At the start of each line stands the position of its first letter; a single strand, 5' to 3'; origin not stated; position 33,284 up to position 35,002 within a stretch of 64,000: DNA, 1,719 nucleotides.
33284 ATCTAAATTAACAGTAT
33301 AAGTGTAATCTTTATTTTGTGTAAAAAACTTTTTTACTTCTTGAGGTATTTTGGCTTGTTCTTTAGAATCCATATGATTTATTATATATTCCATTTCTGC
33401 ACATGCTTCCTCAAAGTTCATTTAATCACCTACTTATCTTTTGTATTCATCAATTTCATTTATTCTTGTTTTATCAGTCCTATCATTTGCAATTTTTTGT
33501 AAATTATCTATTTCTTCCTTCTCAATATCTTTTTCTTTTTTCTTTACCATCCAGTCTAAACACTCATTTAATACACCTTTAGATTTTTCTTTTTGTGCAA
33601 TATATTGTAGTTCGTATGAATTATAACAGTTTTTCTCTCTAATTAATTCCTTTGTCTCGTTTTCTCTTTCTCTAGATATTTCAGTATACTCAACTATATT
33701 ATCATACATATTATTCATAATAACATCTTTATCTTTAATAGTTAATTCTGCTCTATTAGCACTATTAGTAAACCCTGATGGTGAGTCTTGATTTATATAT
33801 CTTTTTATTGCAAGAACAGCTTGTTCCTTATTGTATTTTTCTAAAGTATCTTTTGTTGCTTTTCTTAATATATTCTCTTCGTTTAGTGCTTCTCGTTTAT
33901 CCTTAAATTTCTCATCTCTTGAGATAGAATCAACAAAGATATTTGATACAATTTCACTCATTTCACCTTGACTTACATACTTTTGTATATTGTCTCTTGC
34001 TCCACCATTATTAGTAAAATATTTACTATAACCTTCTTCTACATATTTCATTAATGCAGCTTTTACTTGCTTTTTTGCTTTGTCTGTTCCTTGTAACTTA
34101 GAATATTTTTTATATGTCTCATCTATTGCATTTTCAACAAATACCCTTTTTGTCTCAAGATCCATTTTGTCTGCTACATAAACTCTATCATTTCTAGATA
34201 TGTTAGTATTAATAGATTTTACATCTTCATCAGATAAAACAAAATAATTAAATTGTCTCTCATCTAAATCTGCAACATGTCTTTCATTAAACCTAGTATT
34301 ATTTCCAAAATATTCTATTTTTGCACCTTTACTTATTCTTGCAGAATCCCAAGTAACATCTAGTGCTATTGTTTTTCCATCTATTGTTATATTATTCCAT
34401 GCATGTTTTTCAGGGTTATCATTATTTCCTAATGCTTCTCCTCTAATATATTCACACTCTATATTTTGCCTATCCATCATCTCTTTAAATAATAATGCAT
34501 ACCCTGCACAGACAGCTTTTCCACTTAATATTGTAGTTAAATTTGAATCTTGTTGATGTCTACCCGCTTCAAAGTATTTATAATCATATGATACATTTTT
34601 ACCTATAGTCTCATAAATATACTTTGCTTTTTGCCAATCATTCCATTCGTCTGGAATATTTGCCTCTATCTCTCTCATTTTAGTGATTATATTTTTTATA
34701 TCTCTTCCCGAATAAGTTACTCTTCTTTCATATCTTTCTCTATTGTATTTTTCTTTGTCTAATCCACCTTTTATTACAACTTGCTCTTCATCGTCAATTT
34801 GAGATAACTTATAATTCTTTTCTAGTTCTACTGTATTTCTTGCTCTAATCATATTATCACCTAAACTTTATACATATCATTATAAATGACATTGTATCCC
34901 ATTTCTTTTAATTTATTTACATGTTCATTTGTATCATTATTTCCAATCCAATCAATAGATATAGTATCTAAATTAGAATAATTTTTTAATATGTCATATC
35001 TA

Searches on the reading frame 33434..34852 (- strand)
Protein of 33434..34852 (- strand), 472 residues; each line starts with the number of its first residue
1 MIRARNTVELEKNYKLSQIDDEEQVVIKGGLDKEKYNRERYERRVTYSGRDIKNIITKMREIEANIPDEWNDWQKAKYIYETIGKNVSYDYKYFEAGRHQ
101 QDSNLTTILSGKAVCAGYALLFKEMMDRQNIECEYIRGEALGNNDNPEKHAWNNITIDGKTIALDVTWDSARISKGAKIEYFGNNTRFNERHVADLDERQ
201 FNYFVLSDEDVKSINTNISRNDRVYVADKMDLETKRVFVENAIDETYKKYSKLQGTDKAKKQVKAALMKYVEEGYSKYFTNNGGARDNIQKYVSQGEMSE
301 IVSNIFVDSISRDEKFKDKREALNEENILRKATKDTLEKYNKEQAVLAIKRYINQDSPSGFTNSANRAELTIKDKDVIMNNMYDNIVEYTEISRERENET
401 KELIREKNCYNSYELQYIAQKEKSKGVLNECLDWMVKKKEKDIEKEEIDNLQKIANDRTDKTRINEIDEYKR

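Call 100: search_protein_families(library=pfam, proteins=[window:33434-34852:-], max_evalue=0.00001)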
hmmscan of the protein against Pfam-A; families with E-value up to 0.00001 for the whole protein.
window:33434-34852:- (472 aa): 1 family
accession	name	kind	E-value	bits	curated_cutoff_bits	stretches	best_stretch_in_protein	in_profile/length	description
PF01841.26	Transglut_core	-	9.4e-09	36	23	1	71-160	13-102/108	Transglutaminase-like superfamily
